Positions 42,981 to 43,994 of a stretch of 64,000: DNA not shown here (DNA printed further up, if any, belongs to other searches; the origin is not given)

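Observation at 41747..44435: Identical 17-bp motif abuts the -35 element of both the rhs promoter and the agrB/peptide promoter, suggesting quorum-sensing control of the toxin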

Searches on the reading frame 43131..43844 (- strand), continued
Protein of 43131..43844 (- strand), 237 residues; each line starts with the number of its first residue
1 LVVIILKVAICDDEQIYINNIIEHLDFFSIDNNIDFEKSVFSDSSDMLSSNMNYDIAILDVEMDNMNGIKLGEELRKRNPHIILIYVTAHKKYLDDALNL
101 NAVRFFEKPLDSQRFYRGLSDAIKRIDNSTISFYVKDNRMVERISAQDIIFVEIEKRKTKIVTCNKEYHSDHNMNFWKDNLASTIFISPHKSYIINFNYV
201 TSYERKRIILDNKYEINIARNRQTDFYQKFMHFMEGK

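Call 23: search_protein_families(library=pfam, proteins=[L012:12136-17265:+, L012:17271-20078:+, L011:3210-3650:+, L011:3673-6459:+, L017:12164-12925:+, L017:12873-17246:+, L017:17259-20501:+, L010:12329-12859:+, L010:13066-13947:+, L019:12186-12533:+], max_evalue=0.001)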
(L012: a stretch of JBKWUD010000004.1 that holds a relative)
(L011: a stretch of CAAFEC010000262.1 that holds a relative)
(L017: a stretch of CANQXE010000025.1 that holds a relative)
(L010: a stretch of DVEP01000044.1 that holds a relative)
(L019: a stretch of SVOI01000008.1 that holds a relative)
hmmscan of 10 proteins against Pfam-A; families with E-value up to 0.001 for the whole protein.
L012:12136-17265:+ (1709 aa): 1 family
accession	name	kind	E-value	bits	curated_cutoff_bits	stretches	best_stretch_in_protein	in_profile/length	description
PF05593.20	RHS_repeat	-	5.6e-12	46.2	22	1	500-531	1-32/38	RHS Repeat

L012:17271-20078:+ (935 aa): 5 families
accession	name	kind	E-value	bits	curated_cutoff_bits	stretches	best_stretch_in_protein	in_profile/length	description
PF00082.27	Peptidase_S8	-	2.3e-39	135.9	21.8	1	180-407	3-278/288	Subtilase family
PF13306.12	LRR_5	-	8.5e-30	103.7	27.7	2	550-632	24-109/127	BspA type Leucine rich repeat region (6 copies)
PF13290.12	CHB_HEX_C_1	-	1.2e-14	54.4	22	1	438-498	2-61/67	Chitobiase/beta-hexosaminidase C-terminal domain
PF13287.12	Fn3_assoc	-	3.2e-12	46.8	23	1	448-497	1-49/59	Fn3 associated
PF13855.12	LRR_8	-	1.8e-05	24.8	27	0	570-611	13-57/61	Leucine rich repeat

L011:3210-3650:+ (146 aa): 0 families

L011:3673-6459:+ (928 aa): 5 families
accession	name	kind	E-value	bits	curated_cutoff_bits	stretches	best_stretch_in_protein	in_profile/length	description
PF00082.27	Peptidase_S8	-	8.3e-39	134.1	21.8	1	172-399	3-278/288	Subtilase family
PF13306.12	LRR_5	-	4.9e-33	114.2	27.7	2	542-660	2-123/127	BspA type Leucine rich repeat region (6 copies)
PF13290.12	CHB_HEX_C_1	-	3.1e-15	56.3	22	1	430-490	2-61/67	Chitobiase/beta-hexosaminidase C-terminal domain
PF13287.12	Fn3_assoc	-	1.5e-12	47.9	23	1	440-489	1-49/59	Fn3 associated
PF13855.12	LRR_8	-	2.5e-05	24.4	27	0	562-603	13-57/61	Leucine rich repeat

L017:12164-12925:+ (253 aa): 0 families

L017:12873-17246:+ (1457 aa): 1 family
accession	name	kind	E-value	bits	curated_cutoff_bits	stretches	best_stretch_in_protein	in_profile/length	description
PF05593.20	RHS_repeat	-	7.7e-08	33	22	0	290-324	3-37/38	RHS Repeat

L017:17259-20501:+ (1080 aa): 5 families
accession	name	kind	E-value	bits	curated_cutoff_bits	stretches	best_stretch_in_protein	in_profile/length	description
PF00082.27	Peptidase_S8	-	1.7e-44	152.7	21.8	1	173-398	3-272/288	Subtilase family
PF13306.12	LRR_5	-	2.6e-37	128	27.7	3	549-651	6-110/127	BspA type Leucine rich repeat region (6 copies)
PF13290.12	CHB_HEX_C_1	-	4.9e-09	36.4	22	1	437-499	3-65/67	Chitobiase/beta-hexosaminidase C-terminal domain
PF13287.12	Fn3_assoc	-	1.1e-08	35.5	23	1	451-499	7-55/59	Fn3 associated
PF13599.13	Pentapeptide_4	-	0.00083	19.8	38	0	699-769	6-72/78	Pentapeptide repeat region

L010:12329-12859:+ (176 aa): 0 families

L010:13066-13947:+ (293 aa): 0 families

L019:12186-12533:+ (115 aa): 0 families

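Call 27: find_related_loci(query=A1, collection=metagenome_contigs, flank=8000)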
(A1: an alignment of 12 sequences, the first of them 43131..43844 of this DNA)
Query A1 (237 aa) in metagenome_contigs; peptide patterns used: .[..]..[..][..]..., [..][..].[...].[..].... (x = any residue, [..] = any of these).
165 stretches matched a pattern; 51 encode a relative of the query (tblastn E <= 1e-3); 51 distinct loci.
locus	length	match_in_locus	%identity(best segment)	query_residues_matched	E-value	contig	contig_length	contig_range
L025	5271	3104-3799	81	6-237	2e-130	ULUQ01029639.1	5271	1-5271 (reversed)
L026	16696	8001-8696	80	6-237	3e-129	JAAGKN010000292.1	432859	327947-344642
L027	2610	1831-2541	79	1-237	2e-135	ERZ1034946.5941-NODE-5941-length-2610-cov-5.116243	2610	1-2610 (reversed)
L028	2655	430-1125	74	6-237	1e-121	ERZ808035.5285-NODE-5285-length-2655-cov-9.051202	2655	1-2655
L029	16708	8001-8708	66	2-237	5e-109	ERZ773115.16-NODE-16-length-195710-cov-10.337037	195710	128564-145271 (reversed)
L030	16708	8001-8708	65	2-237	2e-108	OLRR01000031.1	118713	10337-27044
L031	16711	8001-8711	79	1-237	4e-129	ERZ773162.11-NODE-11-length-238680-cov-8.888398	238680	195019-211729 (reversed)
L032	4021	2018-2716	65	5-237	2e-105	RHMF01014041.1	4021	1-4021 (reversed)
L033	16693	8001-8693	61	6-235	2e-100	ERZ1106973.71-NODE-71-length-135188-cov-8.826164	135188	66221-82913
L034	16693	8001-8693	61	6-235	3e-100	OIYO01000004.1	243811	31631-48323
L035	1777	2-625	67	30-237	1e-103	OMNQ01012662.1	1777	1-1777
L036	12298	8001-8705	57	3-237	5e-95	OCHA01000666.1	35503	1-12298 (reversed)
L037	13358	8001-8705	57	3-237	1e-94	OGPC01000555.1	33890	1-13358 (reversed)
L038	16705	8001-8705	57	3-237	7e-95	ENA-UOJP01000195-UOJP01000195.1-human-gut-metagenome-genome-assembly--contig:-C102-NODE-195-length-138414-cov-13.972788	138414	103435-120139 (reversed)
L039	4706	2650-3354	57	3-237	5e-95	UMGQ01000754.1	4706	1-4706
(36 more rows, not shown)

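Call 45: search_protein_families(library=ncbifam, proteins=[L012:12136-17265:+, L017:12873-17246:+, L031:10374-15506:+, L015:4235-5107:+, L019:12186-12533:+, L019:12575-13738:+, L014:12147-12941:+, L014:12972-14684:+], max_evalue=0.001)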
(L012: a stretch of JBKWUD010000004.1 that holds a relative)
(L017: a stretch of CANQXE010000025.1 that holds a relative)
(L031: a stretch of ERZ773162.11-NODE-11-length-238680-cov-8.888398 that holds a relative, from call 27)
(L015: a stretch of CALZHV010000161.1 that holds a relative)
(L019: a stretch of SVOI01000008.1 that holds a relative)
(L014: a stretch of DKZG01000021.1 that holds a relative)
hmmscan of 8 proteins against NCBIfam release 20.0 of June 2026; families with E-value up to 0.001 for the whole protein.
L012:12136-17265:+ (1709 aa): 3 families
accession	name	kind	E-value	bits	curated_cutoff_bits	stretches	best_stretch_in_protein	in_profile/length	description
TIGR03696.1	Rhs_assc_core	domain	9.6e-13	48.4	32.5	1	1534-1599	17-75/76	RHS repeat-associated core domain-containing protein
NF041261.1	RHS_core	equivalog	6.2e-08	30.9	2000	2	1537-1596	1206-1257/1261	RHS element core protein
TIGR01643.1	YD_repeat_2x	repeat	0.00034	21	15.8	1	1325-1358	4-37/42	YD repeat-containing protein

L017:12873-17246:+ (1457 aa): 2 families
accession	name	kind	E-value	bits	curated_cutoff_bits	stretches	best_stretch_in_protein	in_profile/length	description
TIGR03696.1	Rhs_assc_core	domain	4.2e-15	56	32.5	1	1283-1351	14-75/76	RHS repeat-associated core domain-containing protein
TIGR01643.1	YD_repeat_2x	repeat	8.4e-06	26.1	15.8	0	990-1029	1-39/42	YD repeat-containing protein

L031:10374-15506:+ (1710 aa): 2 families
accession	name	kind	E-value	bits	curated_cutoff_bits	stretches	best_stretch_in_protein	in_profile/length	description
TIGR03696.1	Rhs_assc_core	domain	6.6e-14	52.2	32.5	1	1535-1600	17-75/76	RHS repeat-associated core domain-containing protein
NF041261.1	RHS_core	equivalog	0.00014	19.8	2000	1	1538-1597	1206-1257/1261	RHS element core protein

L015:4235-5107:+ (291 aa): 0 families

L019:12186-12533:+ (115 aa): 0 families

L019:12575-13738:+ (387 aa): 0 families

L014:12147-12941:+ (264 aa): 5 families
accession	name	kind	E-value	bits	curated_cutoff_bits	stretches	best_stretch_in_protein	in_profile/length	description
NF000473.1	vanY_BG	exception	1.3e-63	214.9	400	1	67-263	85-272/274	VanY-B/VanY-G family D-Ala-D-Ala carboxypeptidase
NF000380.1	vanXY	equivalog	1.5e-29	102.8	250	1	102-262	24-176/179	D,D-carboxypeptidase/D,D-dipeptidase VanXY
NF000472.1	vanY_AFMPt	exception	3.7e-29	101.8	425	1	103-263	91-230/283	VanY-A/VanY-F/VanY-M family D-Ala-D-Ala carboxypeptidase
NF041194.1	LD_carboxy_LdcB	exception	3e-27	95.7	275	1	110-262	34-173/180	LD-carboxypeptidase LdcB/DacB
NF000149.1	vanXY_G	exception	3.2e-17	62.5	500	1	120-262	55-190/254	D-Ala-D-Ala dipeptidase/D-Ala-D-Ala carboxypeptidase VanXY-G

L014:12972-14684:+ (570 aa): 1 family
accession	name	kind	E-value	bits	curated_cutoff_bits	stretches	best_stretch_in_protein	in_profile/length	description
NF047961.1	adhesin_HupY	equivalog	2.2e-22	79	1250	2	155-254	186-283/978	leucine-rich repeat adhesin HupY/LrrG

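Call 52: search_solved_structures(query=window:43131-43844:-, max_evalue=0.001)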
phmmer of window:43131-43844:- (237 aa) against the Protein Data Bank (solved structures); distinct sequences matched with E-value up to 0.001: 15.
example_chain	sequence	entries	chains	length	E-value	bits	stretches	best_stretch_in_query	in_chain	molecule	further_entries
6m8o_A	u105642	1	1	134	1.3e-09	41.6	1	7-121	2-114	DNA-binding response regulator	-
3cu5_A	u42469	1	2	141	5.2e-08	36.4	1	6-125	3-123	Two component transcriptional regulator, AraC family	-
3jte_A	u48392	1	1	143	1e-07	35.4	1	5-125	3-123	Response regulator receiver protein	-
6swf_A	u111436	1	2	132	1.1e-06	32.1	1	4-120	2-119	Two-component response regulator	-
6swb_A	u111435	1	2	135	4.3e-06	30.1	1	7-120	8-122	Two-component response regulator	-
3a0u_A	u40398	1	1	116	1.5e-05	28.4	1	51-108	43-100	Response regulator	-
3a0r_B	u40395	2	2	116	1.5e-05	28.3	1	51-108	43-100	Response regulator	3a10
5lwk_A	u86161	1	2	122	2.9e-05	27.4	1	20-119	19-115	Transcriptional regulatory protein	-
5xso_A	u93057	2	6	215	7.9e-05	26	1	33-132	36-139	Response regulator FixJ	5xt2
4cbv_A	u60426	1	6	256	0.00013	25.3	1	49-209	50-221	COME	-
6ifh_A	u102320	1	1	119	0.00031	24.1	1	50-115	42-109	Sporulation initiation phosphotransferase F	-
1zy2_A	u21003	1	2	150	0.00038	23.8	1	8-123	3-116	transcriptional regulator NtrC1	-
5lwl_A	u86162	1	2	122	0.00038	23.7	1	20-119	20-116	Transcriptional regulatory protein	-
1yio_A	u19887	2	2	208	0.00061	23.1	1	35-119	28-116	response regulatory protein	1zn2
3b2n_A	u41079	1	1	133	0.00097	22.4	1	47-98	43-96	Uncharacterized protein Q99UF4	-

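Call 57: find_encoding_contigs(protein=P0012, flank=9000, max_places=2)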
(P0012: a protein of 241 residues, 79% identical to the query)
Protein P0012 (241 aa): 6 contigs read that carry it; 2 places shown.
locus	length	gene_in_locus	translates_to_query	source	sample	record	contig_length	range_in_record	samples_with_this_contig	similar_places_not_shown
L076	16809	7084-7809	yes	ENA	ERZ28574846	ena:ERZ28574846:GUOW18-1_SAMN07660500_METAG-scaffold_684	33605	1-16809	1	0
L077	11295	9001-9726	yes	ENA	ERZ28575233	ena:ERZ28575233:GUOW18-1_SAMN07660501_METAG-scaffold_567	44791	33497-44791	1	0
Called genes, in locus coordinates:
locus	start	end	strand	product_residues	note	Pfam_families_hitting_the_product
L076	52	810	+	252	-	PF01656:CbiA, PF02374:ArsA_ATPase, PF13614:AAA_31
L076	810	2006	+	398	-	PF06050:HGD-D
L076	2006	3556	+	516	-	PF06050:HGD-D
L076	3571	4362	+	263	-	PF01869:BcrAD_BadFG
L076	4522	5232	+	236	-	PF03598:CdhC (weak)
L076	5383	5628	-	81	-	-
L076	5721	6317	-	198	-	PF04647:AgrB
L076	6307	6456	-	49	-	-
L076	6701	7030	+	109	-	PF01381:HTH_3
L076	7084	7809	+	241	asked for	PF00072:Response_reg, PF04397:LytTR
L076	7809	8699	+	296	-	-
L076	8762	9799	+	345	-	PF12762:DDE_Tnp_IS1595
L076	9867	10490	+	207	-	PF06445:GyrI-like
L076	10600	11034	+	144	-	PF02518:HATPase_c (weak), PF14501:HATPase_c_5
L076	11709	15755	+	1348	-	PF05593:RHS_repeat (weak), PF25023:TEN_YD-shell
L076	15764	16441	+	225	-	-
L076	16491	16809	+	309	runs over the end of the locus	PF25023:TEN_YD-shell, PF14076:DUF4258 (weak)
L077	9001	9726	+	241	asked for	PF00072:Response_reg, PF04397:LytTR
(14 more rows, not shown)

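Call 58: find_encoding_contigs(protein=P0018, flank=9000, max_places=2)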
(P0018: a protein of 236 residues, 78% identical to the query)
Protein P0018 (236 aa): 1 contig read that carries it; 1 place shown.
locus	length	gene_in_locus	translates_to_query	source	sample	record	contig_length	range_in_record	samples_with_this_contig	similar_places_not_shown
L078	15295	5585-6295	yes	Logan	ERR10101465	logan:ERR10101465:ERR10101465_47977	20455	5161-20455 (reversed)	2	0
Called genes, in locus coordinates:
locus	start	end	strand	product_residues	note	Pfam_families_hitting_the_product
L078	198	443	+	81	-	-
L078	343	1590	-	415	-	PF14659:Phage_int_SAM_3, PF00589:Phage_integrase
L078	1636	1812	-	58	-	PF12728:HTH_17 (weak)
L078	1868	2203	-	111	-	PF02452:PemK_toxin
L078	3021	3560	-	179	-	-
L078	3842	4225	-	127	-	PF12844:HTH_19, PF13560:HTH_31, PF01381:HTH_3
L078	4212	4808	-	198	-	PF04647:AgrB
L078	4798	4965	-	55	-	-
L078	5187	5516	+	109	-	PF13443:HTH_26 (faint), PF01381:HTH_3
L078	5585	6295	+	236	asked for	PF00072:Response_reg, PF04397:LytTR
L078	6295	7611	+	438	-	PF14501:HATPase_c_5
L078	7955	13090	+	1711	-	PF05593:RHS_repeat (faint)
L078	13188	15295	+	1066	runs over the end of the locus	PF00082:Peptidase_S8, PF13287:Fn3_assoc, PF13290:CHB_HEX_C_1, PF13306:LRR_5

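Call 59: find_encoding_contigs(protein=P0023, flank=9000, max_places=2)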
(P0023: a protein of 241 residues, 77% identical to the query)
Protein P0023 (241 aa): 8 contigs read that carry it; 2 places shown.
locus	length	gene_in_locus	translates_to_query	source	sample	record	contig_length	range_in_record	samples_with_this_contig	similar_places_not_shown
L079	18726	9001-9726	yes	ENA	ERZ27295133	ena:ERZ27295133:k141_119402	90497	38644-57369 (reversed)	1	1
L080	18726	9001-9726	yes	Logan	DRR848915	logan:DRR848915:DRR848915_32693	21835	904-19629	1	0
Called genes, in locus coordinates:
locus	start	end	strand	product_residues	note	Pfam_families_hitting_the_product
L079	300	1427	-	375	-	PF01443:Viral_helicase1 (faint), PF13245:AAA_19, PF00580:UvrD-helicase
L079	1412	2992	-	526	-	PF02463:SMC_N, PF11398:DUF2813 (weak), PF13175:AAA_15, PF13476:AAA_23, PF13514:AAA_27 (weak), PF13555:AAA_29 (weak), PF13304:AAA_21 (faint), PF20469:OLD-like_TOPRIM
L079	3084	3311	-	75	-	PF13443:HTH_26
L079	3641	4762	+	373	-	-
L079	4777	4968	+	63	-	-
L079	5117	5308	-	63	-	-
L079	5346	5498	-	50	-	-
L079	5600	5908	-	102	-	-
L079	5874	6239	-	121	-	PF07508:Recombinase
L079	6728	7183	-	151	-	-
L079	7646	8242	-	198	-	PF04647:AgrB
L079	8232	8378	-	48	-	-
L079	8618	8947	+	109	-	PF13560:HTH_31 (weak), PF01381:HTH_3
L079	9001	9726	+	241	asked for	PF00072:Response_reg, PF04397:LytTR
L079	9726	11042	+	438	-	PF02518:HATPase_c (weak), PF14501:HATPase_c_5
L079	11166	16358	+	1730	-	-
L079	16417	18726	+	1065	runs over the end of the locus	PF00082:Peptidase_S8, PF13290:CHB_HEX_C_1, PF13287:Fn3_assoc, PF13306:LRR_5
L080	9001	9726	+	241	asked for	PF00072:Response_reg, PF04397:LytTR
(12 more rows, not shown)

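Call 60: find_encoding_contigs(protein=P0067, flank=9000, max_places=2)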
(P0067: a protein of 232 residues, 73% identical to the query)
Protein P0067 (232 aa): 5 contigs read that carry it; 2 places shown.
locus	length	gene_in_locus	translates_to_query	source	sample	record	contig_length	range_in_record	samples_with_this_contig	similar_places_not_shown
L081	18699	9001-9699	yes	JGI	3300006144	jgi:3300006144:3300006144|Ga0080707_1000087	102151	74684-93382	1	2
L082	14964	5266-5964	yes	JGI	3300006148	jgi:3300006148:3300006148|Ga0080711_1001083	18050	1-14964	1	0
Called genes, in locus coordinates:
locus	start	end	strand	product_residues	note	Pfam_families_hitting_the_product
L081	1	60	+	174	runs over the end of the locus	PF02357:NusG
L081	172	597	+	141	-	PF03946:Ribosomal_L11_N, PF00298:Ribosomal_L11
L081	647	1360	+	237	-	PF00687:Ribosomal_L1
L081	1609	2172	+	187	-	PF00466:Ribosomal_L10, PF27436:RL10_C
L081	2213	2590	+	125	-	PF16320:Ribosomal_L12_N, PF00542:Ribosomal_L12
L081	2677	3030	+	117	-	PF13788:DUF4180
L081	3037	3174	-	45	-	-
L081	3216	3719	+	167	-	PF01613:Flavin_Reduct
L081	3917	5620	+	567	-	PF06068:TIP49 (faint), PF13177:DNA_pol3_delta2, PF13604:AAA_30 (faint), PF00004:AAA, PF13401:AAA_22 (weak), PF22608:DNAX_ATPase_lid, PF12169:DNA_pol3_gamma3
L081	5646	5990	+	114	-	PF02575:YbaB_DNA_bd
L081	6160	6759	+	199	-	PF21176:RecR_HhH, PF13662:Toprim_4, PF01751:Toprim, PF21175:RecR_C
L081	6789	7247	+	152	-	PF01668:SmpB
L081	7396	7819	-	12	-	-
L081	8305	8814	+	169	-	PF01381:HTH_3, PF12844:HTH_19, PF13560:HTH_31 (weak)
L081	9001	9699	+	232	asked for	PF00072:Response_reg, PF04397:LytTR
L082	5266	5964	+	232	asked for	PF00072:Response_reg, PF04397:LytTR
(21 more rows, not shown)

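Call 61: find_encoding_contigs(protein=P0096, flank=9000, max_places=2)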
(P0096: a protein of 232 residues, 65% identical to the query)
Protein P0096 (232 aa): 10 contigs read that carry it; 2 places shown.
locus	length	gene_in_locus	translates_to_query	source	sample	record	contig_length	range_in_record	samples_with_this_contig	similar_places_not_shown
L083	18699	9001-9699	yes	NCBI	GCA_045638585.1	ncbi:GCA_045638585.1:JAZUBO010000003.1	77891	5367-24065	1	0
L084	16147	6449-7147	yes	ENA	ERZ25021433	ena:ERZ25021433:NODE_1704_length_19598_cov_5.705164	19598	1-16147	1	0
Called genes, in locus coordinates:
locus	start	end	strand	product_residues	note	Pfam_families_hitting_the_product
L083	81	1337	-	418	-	PF02518:HATPase_c (faint), PF14213:DUF4325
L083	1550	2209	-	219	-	PF04677:CwfJ_C_1 (faint), PF11969:DcpS_C, PF01230:HIT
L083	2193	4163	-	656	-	-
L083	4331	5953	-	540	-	PF00239:Resolvase, PF07508:Recombinase, PF13408:Zn_ribbon_recom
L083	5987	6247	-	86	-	-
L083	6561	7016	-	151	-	-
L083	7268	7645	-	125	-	PF13560:HTH_31, PF01381:HTH_3, PF12844:HTH_19 (weak)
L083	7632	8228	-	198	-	PF04647:AgrB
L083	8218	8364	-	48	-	-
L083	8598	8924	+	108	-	PF12844:HTH_19, PF13560:HTH_31 (weak), PF01381:HTH_3, PF13443:HTH_26 (weak)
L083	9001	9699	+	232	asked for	PF00072:Response_reg, PF04397:LytTR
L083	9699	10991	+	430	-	PF14501:HATPase_c_5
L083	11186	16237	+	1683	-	PF05593:RHS_repeat (faint)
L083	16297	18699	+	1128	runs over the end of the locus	PF00082:Peptidase_S8, PF13287:Fn3_assoc, PF13290:CHB_HEX_C_1, PF13306:LRR_5, PF00404:Dockerin_1 (weak)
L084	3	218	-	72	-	?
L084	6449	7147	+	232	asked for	PF00072:Response_reg, PF04397:LytTR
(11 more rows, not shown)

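Call 62: find_encoding_contigs(protein=P0101, flank=9000, max_places=2)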
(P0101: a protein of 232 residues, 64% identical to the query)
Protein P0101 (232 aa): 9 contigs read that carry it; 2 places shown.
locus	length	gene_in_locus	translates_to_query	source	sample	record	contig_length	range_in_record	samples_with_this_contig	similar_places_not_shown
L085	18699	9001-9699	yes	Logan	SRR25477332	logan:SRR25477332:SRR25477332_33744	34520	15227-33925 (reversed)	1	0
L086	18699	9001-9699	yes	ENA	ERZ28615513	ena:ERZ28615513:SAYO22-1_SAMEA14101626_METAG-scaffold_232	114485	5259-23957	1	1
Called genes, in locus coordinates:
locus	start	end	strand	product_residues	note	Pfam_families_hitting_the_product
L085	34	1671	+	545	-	PF02838:Glyco_hydro_20b (weak), PF00728:Glyco_hydro_20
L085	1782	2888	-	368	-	PF01717:Meth_synt_2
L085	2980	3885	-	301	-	PF00126:HTH_1, PF03466:LysR_substrate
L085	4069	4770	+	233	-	PF00005:ABC_tran, PF13304:AAA_21 (faint)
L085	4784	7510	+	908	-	PF02687:FtsX, PF28576:Transporter_C (weak), PF02687:FtsX (weak)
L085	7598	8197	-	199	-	PF04647:AgrB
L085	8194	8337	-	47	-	-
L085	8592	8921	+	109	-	PF13560:HTH_31 (weak), PF01381:HTH_3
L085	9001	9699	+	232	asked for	PF00072:Response_reg, PF04397:LytTR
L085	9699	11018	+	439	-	PF14501:HATPase_c_5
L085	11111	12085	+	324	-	PF00953:Glycos_transf_4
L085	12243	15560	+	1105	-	-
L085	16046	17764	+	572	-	PF02554:CstA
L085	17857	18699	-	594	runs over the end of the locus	PF07881:Fucose_iso_N1, PF07882:Fucose_iso_N2, PF02952:Fucose_iso_C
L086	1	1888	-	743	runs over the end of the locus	-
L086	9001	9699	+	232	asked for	PF00072:Response_reg, PF04397:LytTR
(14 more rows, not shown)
